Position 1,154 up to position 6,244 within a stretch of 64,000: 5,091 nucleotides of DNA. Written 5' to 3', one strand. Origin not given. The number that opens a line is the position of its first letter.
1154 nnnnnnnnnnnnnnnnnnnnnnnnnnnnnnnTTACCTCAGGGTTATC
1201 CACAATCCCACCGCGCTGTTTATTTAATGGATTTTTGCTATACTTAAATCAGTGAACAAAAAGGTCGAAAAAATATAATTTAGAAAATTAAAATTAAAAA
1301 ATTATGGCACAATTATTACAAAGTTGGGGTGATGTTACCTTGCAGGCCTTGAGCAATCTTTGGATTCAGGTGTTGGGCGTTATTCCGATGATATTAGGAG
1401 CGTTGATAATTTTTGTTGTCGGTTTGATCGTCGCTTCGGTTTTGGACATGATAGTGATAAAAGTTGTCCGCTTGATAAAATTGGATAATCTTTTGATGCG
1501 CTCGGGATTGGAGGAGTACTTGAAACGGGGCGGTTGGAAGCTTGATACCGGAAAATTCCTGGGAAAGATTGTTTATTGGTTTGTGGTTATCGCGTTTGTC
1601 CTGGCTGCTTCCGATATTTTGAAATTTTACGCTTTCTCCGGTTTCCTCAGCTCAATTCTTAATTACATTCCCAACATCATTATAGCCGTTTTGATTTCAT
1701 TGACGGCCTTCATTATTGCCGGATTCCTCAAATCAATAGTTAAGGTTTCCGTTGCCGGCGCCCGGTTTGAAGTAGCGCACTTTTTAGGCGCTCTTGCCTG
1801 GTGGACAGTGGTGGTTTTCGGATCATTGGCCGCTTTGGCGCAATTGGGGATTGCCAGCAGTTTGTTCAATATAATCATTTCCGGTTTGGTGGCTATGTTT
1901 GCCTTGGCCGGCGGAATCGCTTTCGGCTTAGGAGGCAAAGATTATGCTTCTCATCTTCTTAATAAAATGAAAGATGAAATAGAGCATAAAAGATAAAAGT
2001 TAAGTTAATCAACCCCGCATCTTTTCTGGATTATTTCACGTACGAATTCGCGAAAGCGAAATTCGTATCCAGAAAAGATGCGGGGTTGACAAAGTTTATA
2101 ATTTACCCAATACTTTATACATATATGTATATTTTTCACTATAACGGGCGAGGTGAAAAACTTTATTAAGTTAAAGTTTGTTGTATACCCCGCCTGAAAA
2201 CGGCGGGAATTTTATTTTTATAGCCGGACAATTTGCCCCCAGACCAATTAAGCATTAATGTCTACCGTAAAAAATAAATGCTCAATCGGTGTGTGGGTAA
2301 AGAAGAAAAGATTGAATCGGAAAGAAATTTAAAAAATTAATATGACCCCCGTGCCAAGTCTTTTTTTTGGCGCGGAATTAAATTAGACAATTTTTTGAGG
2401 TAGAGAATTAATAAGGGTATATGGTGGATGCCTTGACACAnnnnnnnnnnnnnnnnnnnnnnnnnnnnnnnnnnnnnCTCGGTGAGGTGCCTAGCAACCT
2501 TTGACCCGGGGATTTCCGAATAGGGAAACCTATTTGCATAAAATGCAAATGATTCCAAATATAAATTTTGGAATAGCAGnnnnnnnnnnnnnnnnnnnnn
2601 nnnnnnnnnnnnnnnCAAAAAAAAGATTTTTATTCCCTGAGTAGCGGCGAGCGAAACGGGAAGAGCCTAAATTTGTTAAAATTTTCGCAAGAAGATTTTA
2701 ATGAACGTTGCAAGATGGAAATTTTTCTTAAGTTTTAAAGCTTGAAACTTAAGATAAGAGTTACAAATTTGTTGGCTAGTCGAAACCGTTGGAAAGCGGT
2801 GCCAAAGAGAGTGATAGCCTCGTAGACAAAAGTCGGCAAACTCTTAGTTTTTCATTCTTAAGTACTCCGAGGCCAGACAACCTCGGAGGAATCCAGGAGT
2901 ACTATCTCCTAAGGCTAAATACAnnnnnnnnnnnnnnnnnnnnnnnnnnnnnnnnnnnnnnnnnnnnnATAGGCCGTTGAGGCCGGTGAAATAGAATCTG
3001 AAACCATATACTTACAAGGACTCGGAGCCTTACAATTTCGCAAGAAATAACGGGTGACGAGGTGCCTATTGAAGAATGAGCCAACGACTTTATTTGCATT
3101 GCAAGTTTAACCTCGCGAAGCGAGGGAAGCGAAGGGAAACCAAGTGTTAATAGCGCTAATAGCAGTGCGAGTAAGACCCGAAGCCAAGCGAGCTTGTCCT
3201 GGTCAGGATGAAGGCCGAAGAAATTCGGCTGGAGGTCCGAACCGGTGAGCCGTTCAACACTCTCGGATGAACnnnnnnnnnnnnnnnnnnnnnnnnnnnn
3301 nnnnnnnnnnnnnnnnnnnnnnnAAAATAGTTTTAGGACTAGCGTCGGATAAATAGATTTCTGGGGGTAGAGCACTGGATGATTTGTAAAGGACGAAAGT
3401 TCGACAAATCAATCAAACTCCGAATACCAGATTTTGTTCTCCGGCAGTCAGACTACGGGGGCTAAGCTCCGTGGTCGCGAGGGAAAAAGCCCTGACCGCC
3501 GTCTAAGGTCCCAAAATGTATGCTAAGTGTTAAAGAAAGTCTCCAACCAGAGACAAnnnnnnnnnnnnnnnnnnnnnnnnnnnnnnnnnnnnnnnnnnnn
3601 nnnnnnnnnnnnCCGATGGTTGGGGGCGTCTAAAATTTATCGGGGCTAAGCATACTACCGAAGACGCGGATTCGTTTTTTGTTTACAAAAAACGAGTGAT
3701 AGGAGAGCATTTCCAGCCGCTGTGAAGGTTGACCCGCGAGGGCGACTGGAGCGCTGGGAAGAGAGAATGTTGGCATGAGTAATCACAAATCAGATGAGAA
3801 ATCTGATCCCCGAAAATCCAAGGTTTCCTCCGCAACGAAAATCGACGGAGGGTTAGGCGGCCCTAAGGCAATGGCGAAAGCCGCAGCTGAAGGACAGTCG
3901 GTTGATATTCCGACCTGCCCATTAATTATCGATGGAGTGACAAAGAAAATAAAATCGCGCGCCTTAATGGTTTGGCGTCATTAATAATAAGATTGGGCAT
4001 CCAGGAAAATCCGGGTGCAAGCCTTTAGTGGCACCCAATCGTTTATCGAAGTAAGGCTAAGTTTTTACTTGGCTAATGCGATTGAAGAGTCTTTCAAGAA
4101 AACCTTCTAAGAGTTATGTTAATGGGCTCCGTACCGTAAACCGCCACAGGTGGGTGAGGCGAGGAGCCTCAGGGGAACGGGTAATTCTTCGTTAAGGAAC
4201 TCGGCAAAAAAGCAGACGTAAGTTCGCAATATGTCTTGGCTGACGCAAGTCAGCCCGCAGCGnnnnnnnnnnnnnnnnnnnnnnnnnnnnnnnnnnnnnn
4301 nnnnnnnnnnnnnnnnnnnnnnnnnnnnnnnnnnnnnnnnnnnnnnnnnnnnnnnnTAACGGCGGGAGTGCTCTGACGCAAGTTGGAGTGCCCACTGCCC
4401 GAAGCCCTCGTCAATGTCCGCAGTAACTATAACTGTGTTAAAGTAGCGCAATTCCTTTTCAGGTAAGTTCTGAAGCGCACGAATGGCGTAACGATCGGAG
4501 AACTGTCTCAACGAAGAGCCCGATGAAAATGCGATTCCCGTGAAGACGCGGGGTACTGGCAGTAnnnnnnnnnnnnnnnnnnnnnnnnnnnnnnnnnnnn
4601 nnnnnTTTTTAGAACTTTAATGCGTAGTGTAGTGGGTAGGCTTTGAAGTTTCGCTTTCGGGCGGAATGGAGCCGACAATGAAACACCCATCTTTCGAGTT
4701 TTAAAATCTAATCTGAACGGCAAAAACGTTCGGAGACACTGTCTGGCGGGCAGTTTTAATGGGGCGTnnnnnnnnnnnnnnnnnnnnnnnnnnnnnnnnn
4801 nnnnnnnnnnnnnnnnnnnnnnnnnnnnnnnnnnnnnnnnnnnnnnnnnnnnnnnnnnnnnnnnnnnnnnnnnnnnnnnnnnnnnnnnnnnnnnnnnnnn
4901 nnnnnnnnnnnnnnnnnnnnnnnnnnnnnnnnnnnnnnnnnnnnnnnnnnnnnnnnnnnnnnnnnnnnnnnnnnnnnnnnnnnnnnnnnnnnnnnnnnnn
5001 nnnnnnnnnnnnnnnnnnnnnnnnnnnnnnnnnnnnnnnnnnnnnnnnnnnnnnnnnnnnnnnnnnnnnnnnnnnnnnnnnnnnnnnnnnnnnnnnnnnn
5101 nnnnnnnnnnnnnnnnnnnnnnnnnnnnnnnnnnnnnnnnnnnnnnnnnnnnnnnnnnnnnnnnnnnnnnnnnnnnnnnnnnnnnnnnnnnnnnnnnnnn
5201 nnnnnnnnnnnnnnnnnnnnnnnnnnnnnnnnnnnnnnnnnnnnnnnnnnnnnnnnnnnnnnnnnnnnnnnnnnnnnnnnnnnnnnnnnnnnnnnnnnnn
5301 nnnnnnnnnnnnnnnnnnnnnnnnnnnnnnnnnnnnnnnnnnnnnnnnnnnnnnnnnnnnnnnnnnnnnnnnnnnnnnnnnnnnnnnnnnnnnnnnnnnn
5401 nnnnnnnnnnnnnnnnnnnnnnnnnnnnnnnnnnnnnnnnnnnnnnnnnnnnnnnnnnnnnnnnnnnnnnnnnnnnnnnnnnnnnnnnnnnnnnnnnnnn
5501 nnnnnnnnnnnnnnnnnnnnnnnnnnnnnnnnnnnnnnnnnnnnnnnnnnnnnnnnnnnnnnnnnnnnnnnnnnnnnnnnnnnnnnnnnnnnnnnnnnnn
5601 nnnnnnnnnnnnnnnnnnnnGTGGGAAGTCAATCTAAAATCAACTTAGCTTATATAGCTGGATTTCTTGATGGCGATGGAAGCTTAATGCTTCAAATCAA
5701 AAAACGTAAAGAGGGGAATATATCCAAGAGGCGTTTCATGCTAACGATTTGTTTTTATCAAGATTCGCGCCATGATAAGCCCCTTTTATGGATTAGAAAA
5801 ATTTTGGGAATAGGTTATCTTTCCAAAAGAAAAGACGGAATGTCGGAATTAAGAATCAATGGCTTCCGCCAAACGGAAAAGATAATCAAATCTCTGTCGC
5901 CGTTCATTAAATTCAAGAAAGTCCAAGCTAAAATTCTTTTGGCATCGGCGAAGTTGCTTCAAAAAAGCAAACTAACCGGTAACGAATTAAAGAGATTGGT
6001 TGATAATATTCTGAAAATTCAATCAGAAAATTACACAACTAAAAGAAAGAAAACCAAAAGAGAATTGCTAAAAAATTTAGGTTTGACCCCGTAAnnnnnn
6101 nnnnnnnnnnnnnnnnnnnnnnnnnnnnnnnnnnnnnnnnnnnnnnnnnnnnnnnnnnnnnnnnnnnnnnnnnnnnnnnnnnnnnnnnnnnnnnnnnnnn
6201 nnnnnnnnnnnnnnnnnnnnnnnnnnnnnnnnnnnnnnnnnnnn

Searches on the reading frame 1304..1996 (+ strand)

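Call 92: search_protein_families(library=pfam, proteins=[window:1304-1996:+], max_evalue=0.001)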
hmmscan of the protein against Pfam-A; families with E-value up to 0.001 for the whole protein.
window:1304-1996:+ (230 aa): 1 family
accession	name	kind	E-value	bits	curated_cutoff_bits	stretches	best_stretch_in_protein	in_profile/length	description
PF05552.17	MS_channel_1st_1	-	2.9e-16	59.5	22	2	14-63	1-50/50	Mechanosensitive ion channel, conserved TM helix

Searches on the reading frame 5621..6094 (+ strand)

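Call 92: search_protein_families(library=pfam, proteins=[window:5621-6094:+], max_evalue=0.001)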
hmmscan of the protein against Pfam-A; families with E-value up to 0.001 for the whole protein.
window:5621-6094:+ (157 aa): 1 family
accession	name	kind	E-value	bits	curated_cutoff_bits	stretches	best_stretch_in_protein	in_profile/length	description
PF00961.24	LAGLIDADG_1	-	3.5e-10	41.1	23.1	1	12-92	1-82/102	LAGLIDADG endonuclease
